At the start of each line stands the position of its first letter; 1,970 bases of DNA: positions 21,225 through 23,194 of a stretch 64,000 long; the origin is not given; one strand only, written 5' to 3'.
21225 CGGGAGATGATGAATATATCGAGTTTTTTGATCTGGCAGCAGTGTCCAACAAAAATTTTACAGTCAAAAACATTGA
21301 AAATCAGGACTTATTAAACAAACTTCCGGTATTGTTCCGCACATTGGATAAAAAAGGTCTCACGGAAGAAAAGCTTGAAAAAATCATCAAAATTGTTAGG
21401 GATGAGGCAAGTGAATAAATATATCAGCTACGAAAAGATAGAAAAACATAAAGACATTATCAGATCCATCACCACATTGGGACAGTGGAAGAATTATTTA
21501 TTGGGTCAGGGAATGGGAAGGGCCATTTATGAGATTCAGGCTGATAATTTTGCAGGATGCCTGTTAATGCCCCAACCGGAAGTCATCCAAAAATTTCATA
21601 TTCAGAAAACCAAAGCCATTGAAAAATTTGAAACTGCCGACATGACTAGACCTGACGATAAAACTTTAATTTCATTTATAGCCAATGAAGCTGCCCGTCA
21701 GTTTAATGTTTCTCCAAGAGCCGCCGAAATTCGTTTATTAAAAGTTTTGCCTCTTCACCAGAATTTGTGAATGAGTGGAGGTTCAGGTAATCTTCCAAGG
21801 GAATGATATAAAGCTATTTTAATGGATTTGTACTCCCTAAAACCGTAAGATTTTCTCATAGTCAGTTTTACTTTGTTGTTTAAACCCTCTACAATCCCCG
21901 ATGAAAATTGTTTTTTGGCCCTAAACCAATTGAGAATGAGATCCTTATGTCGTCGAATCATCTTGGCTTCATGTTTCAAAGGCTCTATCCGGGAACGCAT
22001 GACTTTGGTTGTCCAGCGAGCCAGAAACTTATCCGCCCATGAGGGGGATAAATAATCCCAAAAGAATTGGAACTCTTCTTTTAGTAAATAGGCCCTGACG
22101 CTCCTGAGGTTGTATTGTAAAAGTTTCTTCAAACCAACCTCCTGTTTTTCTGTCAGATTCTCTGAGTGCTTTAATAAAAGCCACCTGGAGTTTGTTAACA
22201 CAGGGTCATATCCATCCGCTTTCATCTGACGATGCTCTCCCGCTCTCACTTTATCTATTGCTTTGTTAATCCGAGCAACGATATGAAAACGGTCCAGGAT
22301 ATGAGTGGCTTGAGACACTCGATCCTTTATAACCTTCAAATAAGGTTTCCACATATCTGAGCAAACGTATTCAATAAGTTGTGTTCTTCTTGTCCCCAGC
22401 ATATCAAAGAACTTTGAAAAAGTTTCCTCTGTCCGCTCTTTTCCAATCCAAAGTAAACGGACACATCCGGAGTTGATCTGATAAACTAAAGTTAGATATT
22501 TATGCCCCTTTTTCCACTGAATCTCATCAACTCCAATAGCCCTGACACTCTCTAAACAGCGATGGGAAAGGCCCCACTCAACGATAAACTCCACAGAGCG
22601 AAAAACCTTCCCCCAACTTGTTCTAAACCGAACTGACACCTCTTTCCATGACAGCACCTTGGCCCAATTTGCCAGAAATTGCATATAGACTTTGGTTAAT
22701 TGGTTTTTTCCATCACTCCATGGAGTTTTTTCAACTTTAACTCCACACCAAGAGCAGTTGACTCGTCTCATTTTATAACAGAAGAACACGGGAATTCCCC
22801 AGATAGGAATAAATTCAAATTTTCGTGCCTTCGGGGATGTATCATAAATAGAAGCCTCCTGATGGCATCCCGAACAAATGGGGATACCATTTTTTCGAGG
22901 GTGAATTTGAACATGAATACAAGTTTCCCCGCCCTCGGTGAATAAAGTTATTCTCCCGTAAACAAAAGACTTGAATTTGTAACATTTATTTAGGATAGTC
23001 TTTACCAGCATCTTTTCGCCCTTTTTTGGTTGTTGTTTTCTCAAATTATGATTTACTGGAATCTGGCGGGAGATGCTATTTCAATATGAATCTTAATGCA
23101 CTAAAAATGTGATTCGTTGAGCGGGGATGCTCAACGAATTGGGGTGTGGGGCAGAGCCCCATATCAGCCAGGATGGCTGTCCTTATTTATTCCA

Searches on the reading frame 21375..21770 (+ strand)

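Call 7: search_protein_families(library=pfam, proteins=[window:21375-21770:+], max_evalue=0.01)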
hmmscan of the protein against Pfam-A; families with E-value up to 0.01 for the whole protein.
window:21375-21770:+ (131 aa): 1 family
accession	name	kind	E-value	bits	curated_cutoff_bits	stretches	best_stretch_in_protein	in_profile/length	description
PF06114.19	Peptidase_M78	-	0.00016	21.9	22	1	49-121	71-122/123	IrrE N-terminal-like domain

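Call 8: search_protein_families(library=padloc, proteins=[window:21375-21770:+], max_evalue=0.01)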
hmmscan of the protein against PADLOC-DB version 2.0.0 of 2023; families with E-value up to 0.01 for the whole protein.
window:21375-21770:+ (131 aa): 4 families
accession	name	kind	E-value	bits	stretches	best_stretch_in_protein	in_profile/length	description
PDLC04141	capP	-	8.8e-07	26.7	1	49-77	97-124/242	capP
PDLC03954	RmrA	-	0.0065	13.4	0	53-73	240-260/380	-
PDLC03945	RmrA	-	0.0085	13.3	0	52-79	238-265/394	-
PDLC03943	RmrA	-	0.0099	13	0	47-83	211-247/370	-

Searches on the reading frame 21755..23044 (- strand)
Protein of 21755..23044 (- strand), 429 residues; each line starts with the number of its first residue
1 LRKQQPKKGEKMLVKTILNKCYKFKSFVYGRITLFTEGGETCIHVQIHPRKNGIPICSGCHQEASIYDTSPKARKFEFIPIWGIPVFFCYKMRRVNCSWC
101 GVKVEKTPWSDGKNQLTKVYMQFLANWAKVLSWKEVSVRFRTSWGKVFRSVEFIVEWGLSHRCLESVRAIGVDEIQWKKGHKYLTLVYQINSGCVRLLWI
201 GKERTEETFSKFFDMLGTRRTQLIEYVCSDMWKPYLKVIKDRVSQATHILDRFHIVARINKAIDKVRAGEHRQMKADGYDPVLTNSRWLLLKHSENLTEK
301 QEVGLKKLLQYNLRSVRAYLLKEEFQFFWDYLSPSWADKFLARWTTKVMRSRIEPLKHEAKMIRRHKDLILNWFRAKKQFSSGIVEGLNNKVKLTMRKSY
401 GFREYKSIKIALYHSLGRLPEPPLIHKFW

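Call 7: search_protein_families(library=pfam, proteins=[window:21755-23044:-], max_evalue=0.01)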
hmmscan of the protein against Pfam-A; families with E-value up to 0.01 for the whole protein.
window:21755-23044:- (429 aa): 2 families
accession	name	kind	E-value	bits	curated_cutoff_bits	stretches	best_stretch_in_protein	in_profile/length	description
PF01610.23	DDE_Tnp_ISL3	-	2.6e-73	247.2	23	1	170-409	1-237/240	Transposase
PF14690.11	Zn_ribbon_ISL3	-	0.0025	18.6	25.5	1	56-100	4-47/47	zinc-finger of transposase IS204/IS1001/IS1096/IS1165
